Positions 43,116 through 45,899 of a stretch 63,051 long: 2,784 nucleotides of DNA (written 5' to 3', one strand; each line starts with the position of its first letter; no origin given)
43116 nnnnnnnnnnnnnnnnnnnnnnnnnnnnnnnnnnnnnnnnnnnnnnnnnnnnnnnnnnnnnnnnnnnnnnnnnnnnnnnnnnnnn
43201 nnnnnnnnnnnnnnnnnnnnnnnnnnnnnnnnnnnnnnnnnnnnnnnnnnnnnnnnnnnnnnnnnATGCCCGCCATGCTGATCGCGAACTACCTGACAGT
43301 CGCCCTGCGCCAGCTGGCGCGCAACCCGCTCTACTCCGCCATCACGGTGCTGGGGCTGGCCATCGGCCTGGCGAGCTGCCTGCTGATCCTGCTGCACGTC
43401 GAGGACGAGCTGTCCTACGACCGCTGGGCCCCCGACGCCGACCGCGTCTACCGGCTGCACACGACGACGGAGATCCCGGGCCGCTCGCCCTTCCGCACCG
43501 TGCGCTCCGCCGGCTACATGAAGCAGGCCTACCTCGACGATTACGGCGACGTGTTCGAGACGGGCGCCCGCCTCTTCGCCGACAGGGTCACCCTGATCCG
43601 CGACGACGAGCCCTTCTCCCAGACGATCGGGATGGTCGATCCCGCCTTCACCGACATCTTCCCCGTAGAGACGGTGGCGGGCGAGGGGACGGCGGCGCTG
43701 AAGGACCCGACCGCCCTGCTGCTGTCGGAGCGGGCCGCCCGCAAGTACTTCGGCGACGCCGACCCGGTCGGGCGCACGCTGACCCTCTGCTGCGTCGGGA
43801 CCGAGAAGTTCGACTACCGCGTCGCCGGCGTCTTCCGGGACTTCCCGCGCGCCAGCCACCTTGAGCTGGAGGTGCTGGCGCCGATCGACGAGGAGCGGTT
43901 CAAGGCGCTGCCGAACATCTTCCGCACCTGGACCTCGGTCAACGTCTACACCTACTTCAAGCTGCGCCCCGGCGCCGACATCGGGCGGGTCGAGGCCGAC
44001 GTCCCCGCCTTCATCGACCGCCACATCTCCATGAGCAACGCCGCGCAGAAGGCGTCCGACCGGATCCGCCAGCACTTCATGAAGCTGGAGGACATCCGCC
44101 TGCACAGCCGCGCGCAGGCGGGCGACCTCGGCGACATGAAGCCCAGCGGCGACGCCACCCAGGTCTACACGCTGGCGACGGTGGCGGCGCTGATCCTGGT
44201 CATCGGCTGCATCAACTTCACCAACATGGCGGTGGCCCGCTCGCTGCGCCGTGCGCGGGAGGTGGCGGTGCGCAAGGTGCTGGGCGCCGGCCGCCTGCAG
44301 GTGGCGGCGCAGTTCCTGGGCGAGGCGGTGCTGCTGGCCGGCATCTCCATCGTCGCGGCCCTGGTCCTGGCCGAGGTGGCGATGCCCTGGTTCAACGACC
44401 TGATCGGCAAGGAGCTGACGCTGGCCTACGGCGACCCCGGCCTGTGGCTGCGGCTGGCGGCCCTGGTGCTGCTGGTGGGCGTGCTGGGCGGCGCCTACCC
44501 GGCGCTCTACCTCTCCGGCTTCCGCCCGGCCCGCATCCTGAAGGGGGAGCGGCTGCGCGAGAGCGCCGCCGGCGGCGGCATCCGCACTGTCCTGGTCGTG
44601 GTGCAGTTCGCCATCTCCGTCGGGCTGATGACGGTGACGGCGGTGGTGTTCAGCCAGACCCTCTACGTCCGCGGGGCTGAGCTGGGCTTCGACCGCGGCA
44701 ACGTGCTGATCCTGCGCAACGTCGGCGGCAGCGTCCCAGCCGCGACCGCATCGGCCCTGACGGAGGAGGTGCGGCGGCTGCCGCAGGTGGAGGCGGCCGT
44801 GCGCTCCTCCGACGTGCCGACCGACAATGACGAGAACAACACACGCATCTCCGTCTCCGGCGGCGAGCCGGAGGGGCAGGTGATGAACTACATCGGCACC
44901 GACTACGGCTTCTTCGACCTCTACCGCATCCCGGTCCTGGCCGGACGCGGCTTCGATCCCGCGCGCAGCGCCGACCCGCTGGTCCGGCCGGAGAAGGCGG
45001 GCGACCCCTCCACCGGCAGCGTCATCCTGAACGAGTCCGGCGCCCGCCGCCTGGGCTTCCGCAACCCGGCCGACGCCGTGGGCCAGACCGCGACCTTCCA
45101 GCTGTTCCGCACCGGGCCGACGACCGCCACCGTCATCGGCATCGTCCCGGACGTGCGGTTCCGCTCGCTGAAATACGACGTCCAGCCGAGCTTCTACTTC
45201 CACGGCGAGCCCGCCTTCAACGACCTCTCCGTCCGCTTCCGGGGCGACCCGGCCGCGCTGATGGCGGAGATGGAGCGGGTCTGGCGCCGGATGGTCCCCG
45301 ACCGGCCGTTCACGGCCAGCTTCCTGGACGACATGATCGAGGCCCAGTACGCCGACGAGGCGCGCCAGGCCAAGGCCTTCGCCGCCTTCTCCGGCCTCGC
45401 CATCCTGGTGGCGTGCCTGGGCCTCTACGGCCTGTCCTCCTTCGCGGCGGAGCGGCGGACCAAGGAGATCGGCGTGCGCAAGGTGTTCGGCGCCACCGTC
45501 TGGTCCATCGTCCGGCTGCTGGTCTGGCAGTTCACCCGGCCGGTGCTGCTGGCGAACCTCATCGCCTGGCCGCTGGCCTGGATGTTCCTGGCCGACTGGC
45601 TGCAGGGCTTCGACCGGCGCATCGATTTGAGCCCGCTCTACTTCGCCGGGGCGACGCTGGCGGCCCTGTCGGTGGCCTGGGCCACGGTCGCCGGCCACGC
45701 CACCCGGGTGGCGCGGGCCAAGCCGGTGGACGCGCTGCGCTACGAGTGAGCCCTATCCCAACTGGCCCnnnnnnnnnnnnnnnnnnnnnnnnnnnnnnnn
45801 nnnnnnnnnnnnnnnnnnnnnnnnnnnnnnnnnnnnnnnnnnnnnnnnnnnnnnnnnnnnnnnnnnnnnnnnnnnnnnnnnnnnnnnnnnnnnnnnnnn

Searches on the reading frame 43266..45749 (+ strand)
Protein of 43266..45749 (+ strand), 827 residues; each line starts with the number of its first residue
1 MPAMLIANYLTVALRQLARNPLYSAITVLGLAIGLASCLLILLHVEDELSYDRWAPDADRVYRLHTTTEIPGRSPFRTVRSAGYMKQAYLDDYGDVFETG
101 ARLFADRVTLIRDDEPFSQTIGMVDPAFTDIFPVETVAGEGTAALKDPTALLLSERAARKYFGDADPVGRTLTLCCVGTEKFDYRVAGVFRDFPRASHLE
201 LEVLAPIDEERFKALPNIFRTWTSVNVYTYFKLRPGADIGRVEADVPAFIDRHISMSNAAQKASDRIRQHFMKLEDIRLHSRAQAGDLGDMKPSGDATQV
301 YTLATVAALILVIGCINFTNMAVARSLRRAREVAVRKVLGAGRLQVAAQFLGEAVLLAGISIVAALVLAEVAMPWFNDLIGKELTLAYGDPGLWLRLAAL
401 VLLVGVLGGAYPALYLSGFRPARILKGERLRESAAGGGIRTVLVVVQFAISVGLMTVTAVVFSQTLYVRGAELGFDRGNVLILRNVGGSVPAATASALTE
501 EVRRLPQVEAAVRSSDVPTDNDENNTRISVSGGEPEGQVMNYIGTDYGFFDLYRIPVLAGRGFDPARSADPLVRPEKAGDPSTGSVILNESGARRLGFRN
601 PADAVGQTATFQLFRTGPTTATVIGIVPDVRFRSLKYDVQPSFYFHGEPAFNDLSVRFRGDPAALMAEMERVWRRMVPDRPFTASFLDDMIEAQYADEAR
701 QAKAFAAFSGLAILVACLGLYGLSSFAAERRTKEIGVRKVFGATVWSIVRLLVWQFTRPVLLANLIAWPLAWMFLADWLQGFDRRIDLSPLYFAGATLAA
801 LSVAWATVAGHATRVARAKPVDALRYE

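Call 62: search_protein_families(library=pfam, proteins=[window:43266-45749:+])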
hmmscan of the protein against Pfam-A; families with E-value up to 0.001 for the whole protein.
window:43266-45749:+ (827 aa): 2 families
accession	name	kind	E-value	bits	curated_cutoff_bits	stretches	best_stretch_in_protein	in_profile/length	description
PF12704.14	MacB_PCD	-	1.8e-32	113.7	27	2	24-247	1-205/207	MacB-like periplasmic core domain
PF02687.27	FtsX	-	4.3e-24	85.3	25.5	2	707-818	2-118/120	FtsX-like permease C-terminal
